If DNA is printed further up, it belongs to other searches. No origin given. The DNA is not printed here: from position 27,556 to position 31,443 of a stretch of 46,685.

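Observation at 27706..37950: PilN-PilO-PilP-secretin module locked into one operon with two giant NHL/cohesin/dockerin-like secreted paralogs, with no PilM, ATPase, platform or pilin genes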

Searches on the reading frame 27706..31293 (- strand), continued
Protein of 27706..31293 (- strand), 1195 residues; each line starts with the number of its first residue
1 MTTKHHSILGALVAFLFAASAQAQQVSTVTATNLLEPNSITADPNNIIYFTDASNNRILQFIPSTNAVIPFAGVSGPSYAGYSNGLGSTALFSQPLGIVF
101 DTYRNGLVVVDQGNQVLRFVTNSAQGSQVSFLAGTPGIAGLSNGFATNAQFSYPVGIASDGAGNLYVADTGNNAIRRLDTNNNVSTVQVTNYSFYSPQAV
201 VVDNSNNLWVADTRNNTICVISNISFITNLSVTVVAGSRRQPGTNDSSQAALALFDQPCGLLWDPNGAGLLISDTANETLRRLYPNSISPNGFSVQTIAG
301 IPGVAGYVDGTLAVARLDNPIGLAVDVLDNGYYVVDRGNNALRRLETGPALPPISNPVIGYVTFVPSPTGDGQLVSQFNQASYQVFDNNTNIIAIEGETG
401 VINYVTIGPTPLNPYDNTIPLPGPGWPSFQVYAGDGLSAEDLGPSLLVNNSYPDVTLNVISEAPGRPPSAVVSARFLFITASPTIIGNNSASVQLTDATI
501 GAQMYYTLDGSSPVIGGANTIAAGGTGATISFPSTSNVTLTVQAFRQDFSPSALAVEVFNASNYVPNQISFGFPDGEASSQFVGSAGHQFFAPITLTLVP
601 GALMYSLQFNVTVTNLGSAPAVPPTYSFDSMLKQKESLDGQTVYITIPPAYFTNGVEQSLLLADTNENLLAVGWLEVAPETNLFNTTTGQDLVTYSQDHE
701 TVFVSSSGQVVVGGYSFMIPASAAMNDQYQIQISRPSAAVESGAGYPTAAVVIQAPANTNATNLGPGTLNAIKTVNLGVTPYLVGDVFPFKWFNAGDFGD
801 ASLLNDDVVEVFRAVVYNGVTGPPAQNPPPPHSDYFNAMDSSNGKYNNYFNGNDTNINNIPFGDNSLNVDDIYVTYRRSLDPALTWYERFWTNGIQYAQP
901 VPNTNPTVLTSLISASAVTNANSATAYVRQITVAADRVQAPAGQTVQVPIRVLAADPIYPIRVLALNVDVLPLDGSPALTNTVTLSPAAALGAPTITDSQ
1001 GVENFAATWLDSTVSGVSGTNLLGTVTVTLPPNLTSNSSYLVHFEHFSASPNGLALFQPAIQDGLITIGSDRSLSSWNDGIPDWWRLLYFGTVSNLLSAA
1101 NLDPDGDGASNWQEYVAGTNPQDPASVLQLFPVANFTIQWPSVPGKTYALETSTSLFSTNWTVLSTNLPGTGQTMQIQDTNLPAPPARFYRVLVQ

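Call 22: find_related_loci(query=A1, collection=genome_contigs, flank=10000)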
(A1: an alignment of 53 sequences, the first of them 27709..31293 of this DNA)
Query A1 (1195 aa) in genome_contigs; peptide patterns used: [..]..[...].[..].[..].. (x = any residue, [..] = any of these).
227 stretches matched a pattern; 223 encode a relative of the query (tblastn E <= 1e-3); the best 80 are kept; 80 distinct loci.
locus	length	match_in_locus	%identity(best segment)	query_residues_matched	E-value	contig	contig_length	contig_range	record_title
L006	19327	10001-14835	57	1-1195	0e+0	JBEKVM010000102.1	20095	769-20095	MAG: Verrucomicrobiota bacterium isolate SPRUCE 604 SPRUCE_604_102, whole genome shotgun sequence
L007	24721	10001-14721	52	7-1195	0e+0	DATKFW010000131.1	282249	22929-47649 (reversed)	MAG TPA_asm: Candidatus Baltobacteraceae bacterium isolate SMAG_U14535 k141_883084, whole genome shotgun sequence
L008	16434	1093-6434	65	1-1195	0e+0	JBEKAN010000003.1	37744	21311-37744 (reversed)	MAG: Verrucomicrobiota bacterium isolate SPRUCE 113 SPRUCE_113_3, whole genome shotgun sequence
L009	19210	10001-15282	51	2-1195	0e+0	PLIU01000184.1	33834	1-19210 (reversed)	MAG: Verrucomicrobiales bacterium isolate palsa_1400 73.20110800_P3S.15_contig_1442, whole genome shotgun sequence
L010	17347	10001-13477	49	6-1195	0e+0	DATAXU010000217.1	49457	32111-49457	MAG TPA_asm: Verrucomicrobiia bacterium isolate SMAG_U5661 k141_384847, whole genome shotgun sequence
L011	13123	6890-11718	50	24-1195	0e+0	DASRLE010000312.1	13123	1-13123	MAG TPA_asm: Candidatus Saccharimonadales bacterium isolate SMAG_U10180 k141_135633, whole genome shotgun sequence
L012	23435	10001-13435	48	1-1195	0e+0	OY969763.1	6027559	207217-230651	MAG: uncultured Verrucomicrobiae bacterium isolate MFD04967.bin.c.2 genome assembly, chromosome: 1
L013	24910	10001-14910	46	7-1195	0e+0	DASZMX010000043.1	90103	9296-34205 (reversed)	MAG TPA_asm: Verrucomicrobiia bacterium isolate SMAG_U5902 k141_336018, whole genome shotgun sequence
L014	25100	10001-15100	47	1-1195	0e+0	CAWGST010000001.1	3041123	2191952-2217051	MAG: uncultured Verrucomicrobiae bacterium isolate MFD05580.bin.1.36 genome assembly, contig: contig_2078, whole genome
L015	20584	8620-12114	48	22-1195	0e+0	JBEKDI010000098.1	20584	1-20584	MAG: Verrucomicrobiota bacterium isolate SPRUCE 17 SPRUCE_17_98, whole genome shotgun sequence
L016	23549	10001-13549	48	1-1195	0e+0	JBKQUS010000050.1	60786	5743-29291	MAG: Limisphaerales bacterium isolate SEr2D2E2F__bin_178 SEr2D2E2F_000000082602, whole genome shotgun sequence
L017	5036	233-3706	46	5-1195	0e+0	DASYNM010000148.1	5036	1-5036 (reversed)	MAG TPA_asm: Verrucomicrobiia bacterium isolate SMAG_U4403 k141_977146, whole genome shotgun sequence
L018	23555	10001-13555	45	34-1195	0e+0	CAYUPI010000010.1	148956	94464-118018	MAG TPA_asm: uncultured Verrucomicrobiota bacterium isolate binchicken_co185_233 genome assembly, contig: NODE_125_lengt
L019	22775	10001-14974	43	4-1195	0e+0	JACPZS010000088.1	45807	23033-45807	MAG: Verrucomicrobia bacterium isolate NC_groundwater_895_Pr1_S2p5_58_19 Montesol18_S2p5_coassembly_scaffold_398124, who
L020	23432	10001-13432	45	24-1195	0e+0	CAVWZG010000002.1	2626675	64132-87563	MAG: uncultured Verrucomicrobiae bacterium isolate MFD09286.bin.1.251 genome assembly, contig: contig_54668, whole genom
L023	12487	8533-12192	40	2-1195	0e+0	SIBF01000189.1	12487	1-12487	MAG: Pedosphaera sp. isolate Baikal-deep-G226 BACOMB-C24458, whole genome shotgun sequence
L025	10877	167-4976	43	17-1195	0e+0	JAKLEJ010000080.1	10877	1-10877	MAG: Verrucomicrobia bacterium isolate RA.bin130 RA.bin130_80, whole genome shotgun sequence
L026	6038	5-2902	47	107-1195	0e+0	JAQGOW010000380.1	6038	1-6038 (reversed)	MAG: Verrucomicrobiales bacterium isolate RYN_623 scaffold_5451746, whole genome shotgun sequence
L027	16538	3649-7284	40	2-1195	0e+0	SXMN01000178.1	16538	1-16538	MAG: Verrucomicrobiales bacterium isolate F1-120-MAGs170 F1-120__c434950, whole genome shotgun sequence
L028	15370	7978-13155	42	11-1195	0e+0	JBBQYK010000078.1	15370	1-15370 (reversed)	MAG: Verrucomicrobiota bacterium isolate Co_metawrap_2159 Cmw_2159_k141_18510088_length_15370_cov_21.7341, whole genome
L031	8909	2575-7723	43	11-1195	0e+0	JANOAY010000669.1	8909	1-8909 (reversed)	MAG: Pedosphaera sp. isolate VAR_18_metabat_257_sub VAR_18_k141_2008676, whole genome shotgun sequence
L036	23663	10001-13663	40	16-1195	0e+0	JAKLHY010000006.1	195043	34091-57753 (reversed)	MAG: Verrucomicrobia bacterium isolate RA.bin74 RA.bin74_6, whole genome shotgun sequence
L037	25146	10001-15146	42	1-1195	0e+0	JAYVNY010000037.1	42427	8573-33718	MAG: Akkermansia sp. isolate GL65_UP_concoct_5 GL65_UP_concoct_5_36, whole genome shotgun sequence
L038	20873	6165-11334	42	1-1195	0e+0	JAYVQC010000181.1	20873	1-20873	MAG: Akkermansia sp. isolate GL72_UP_concoct_20 GL72_UP_concoct_20_180, whole genome shotgun sequence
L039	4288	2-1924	61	539-1195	0e+0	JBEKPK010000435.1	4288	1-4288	MAG: Bryobacteraceae bacterium isolate SPRUCE 462 SPRUCE_462_435, whole genome shotgun sequence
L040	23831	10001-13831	39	11-1195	0e+0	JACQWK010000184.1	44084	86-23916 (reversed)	MAG: Verrucomicrobia bacterium isolate NC_groundwater_1487_Ag_S-0.65um_59_29 S_p65_S5_coassembly_k141_1174119, whole gen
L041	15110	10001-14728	41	20-1195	0e+0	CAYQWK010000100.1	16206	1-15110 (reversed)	MAG TPA_asm: uncultured Bifidobacteriaceae bacterium isolate SRP257259_co1_135 genome assembly, contig: NODE_4601_length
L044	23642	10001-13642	41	13-1195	0e+0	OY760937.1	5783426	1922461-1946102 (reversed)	MAG: Verrucomicrobiae bacterium isolate 066a7682-a1ac-48de-8761-1470dc9e5c3e genome assembly, chromosome: 1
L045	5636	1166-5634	43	4-1195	0e+0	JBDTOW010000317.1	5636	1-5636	MAG: Verrucomicrobiota bacterium isolate cluster3_bin.183 NODE_78926_length_5636_cov_5.194589, whole genome shotgun sequ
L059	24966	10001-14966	38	1-1195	0e+0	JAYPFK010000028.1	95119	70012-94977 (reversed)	MAG: Verrucomicrobiales bacterium isolate 139579_S180_metabat_bins_2.tsv.158 NODE_183_length_95119_cov_26.867331, whole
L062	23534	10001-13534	51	1-1195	0e+0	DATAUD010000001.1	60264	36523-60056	MAG TPA_asm: Verrucomicrobiia bacterium isolate SMAG_U5563 k141_3375, whole genome shotgun sequence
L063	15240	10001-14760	48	6-1195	0e+0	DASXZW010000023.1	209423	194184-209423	MAG TPA_asm: Verrucomicrobiia bacterium isolate SMAG_U4863 k141_812739, whole genome shotgun sequence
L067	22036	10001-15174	48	22-1195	0e+0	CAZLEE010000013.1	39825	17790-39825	MAG TPA_asm: uncultured Verrucomicrobiota bacterium isolate binchicken_co3_518 genome assembly, contig: NODE_2942_length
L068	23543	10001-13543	38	78-1195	0e+0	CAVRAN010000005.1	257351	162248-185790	MAG: uncultured Verrucomicrobiae bacterium isolate MFD04540.bin.1.22 genome assembly, contig: contig_21190, whole genome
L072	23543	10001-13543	48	5-1195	0e+0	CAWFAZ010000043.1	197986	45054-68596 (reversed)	MAG: uncultured Verrucomicrobiae bacterium isolate MFD01112.bin.2.19 genome assembly, contig: contig_3622, whole genome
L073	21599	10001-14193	45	1-1195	0e+0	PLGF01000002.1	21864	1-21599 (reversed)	MAG: Verrucomicrobiales bacterium isolate bog_1405 73.20110800_S3D.48_contig_665, whole genome shotgun sequence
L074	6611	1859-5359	39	88-1195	0e+0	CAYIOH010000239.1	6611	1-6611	MAG TPA_asm: uncultured Bifidobacteriaceae bacterium isolate ERP119705_co25_34 genome assembly, contig: NODE_13437_lengt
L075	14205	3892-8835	41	5-1195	0e+0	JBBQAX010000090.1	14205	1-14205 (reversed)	MAG: Verrucomicrobiota bacterium isolate Co_metawrap_1426 Cmw_1426_k141_26540567_length_14205_cov_10.0000, whole genome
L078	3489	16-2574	43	331-1195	0e+0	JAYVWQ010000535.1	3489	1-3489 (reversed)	MAG: Akkermansia sp. isolate GL82_UP_concoct_189_sub GL82_UP_concoct_189_sub_534, whole genome shotgun sequence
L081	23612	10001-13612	36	77-1195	0e+0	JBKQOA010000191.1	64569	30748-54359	MAG: Limisphaerales bacterium isolate LASCr2D2E2F__bin_97 LASCr2D2E2F_000000466994, whole genome shotgun sequence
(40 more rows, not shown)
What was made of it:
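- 27706..31293 (-): giant 2 (1195 aa, 'par2' type), always the last gene of the cluster and the only giant in single-giant loci. 223 species-level genomes encode a relative (call 22).
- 28642..28959 (-): giant 2 acidic loop-helix segment (aa 779-884), the most conserved stretch of the family (....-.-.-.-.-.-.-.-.... and ....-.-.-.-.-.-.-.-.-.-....). The pattern [FA]xW[FYL]N[AI]G[DE]FG retrieved the family (call 22).
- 223 species-level genomes encode a giant (call 22).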

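Call 51: find_homologous_proteins(query=A7, max_evalue=1e-10)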
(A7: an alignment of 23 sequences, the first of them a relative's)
Query A7 (23 sequences) (356 aa, profile of the alignment): 4190 proteins with E <= 1e-10 among 8000 candidates; the best 120 are listed.
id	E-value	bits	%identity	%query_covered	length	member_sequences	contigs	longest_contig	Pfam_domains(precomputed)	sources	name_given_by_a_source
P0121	1.9e-180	618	71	97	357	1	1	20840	PF14450.13,PF11104.15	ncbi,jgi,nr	ncbi:MAG TPA: pilus assembly protein PilM [Candidatus Limnocylindrales bacterium]|nr:pilus assembly 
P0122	2.3e-180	617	71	97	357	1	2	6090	PF14450.13,PF11104.15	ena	-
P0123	5.6e-180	616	76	100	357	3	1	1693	PF14450.13,PF11104.15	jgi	-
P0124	6.6e-180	616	72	97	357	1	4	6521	PF14450.13,PF11104.15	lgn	-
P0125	7.4e-180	616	73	97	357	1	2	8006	PF14450.13,PF11104.15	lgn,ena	-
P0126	8.3e-180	615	70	100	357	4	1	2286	PF14450.13,PF11104.15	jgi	jgi:type IV pilus assembly protein PilM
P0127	1.3e-179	615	71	100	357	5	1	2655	PF14450.13,PF11104.15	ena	-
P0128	1.7e-179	614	70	100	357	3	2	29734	PF14450.13,PF11104.15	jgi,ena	-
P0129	1.8e-179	614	73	97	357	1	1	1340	PF14450.13,PF11104.15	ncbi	-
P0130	2.1e-179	614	70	100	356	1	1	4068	PF14450.13,PF11104.15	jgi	jgi:type IV pilus assembly protein PilM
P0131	2.2e-179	614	71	97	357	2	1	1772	PF14450.13,PF11104.15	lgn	-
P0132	2.2e-179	614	74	100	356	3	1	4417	PF14450.13,PF11104.15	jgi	-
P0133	3.0e-179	614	71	100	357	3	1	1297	PF14450.13,PF11104.15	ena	-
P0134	3.3e-179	613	71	100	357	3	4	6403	PF14450.13,PF11104.15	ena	-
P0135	3.6e-179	613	71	97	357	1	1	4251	PF14450.13,PF11104.15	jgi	-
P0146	1.4e-178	611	71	97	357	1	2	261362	PF14450.13,PF11104.15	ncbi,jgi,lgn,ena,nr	ncbi:MAG TPA: pilus assembly protein PilM [Candidatus Binatia bacterium]|jgi:type IV pilus assembly 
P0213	1.9e-176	604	65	97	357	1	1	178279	PF14450.13,PF11104.15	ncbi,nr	ncbi:MAG: pilus assembly protein PilM [Verrucomicrobia bacterium]|nr:pilus assembly protein PilM [Ve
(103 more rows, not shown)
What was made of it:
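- Tried and rejected: The 120 listed hits were all from pilM-first operons, so the result is inconclusive (call 51).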

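Call 67: find_encoding_contigs(protein=P0146, flank=10000, max_places=1)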
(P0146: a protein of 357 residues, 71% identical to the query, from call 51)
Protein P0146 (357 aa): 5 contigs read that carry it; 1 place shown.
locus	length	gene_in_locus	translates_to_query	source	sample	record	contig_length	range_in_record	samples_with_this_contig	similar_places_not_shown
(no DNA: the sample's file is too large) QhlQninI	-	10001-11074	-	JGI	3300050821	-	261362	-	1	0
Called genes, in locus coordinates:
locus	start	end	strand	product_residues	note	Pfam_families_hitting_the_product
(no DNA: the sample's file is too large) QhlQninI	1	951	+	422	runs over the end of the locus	PF00756:Esterase, PF00326:Peptidase_S9 (faint)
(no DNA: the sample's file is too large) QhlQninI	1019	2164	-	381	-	PF12765:Cohesin_HEAT (faint), PF00514:Arm (faint), PF03130:HEAT_PBS (faint), PF25767:ARM_TBCD_2nd (faint), PF13646:HEAT_2, PF13646:HEAT_2, PF02985:HEAT (weak), PF13513:HEAT_EZ (weak), +5 more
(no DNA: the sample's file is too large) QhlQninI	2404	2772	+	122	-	PF03091:CutA1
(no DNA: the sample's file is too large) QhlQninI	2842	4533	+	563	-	PF02652:Lactate_perm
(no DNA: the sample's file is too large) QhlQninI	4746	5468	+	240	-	-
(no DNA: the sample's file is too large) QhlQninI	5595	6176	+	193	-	PF13302:Acetyltransf_3, PF00583:Acetyltransf_1, PF13508:Acetyltransf_7 (weak)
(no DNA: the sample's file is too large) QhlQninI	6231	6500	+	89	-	PF12773:DZR (weak), PF13240:Zn_Ribbon_1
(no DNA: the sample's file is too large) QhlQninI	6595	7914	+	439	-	PF07786:HGSNAT_cat (weak)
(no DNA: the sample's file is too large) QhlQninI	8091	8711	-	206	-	PF01844:HNH, PF14279:HNH_5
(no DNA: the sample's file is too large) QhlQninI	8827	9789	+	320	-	PF00126:HTH_1, PF03466:LysR_substrate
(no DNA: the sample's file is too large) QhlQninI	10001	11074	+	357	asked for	PF11104:PilM_2, PF14450:FtsA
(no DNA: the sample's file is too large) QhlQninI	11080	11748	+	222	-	-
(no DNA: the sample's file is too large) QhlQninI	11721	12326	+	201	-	-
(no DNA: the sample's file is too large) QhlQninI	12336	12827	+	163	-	-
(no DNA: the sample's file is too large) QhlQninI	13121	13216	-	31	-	-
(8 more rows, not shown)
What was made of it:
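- On Type IVa pilus pilMNOPQ system: A T2SSF (PilC-like) gene lies near a giant-free sister operon (call 67).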

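Call 68: find_encoding_contigs(protein=P0213, flank=10000, max_places=1)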
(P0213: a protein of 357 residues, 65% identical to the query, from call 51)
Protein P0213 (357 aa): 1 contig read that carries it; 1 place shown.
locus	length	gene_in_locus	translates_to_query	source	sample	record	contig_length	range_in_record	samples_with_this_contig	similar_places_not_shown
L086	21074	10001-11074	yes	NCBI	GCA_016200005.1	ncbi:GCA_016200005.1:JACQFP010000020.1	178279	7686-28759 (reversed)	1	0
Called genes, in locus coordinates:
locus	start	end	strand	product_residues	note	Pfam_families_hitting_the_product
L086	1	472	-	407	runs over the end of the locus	PF25919:BSH_CusB (faint), PF25917:BSH_RND, PF25876:HH_MFP_RND, PF25944:Beta-barrel_RND, PF25954:Beta-barrel_RND_2 (weak), PF25967:RND-MFP_C, PF25989:YknX_C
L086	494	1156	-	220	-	PF00440:TetR_N, PF17926:TetR_C_21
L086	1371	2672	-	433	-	PF04734:Ceramidase_alk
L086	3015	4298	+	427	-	-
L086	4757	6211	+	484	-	PF24096:DUF7379 (weak)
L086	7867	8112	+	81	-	-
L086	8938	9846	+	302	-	PF00126:HTH_1, PF03466:LysR_substrate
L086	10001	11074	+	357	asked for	PF11104:PilM_2, PF14450:FtsA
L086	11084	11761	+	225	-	-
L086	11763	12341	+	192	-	PF04612:T2SSM (weak)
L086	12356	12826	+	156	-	-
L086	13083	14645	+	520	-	PF03958:Secretin_N (weak), PF00263:Secretin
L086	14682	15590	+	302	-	-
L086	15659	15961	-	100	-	PF06155:GBBH-like_N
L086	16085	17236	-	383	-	PF00266:Aminotran_5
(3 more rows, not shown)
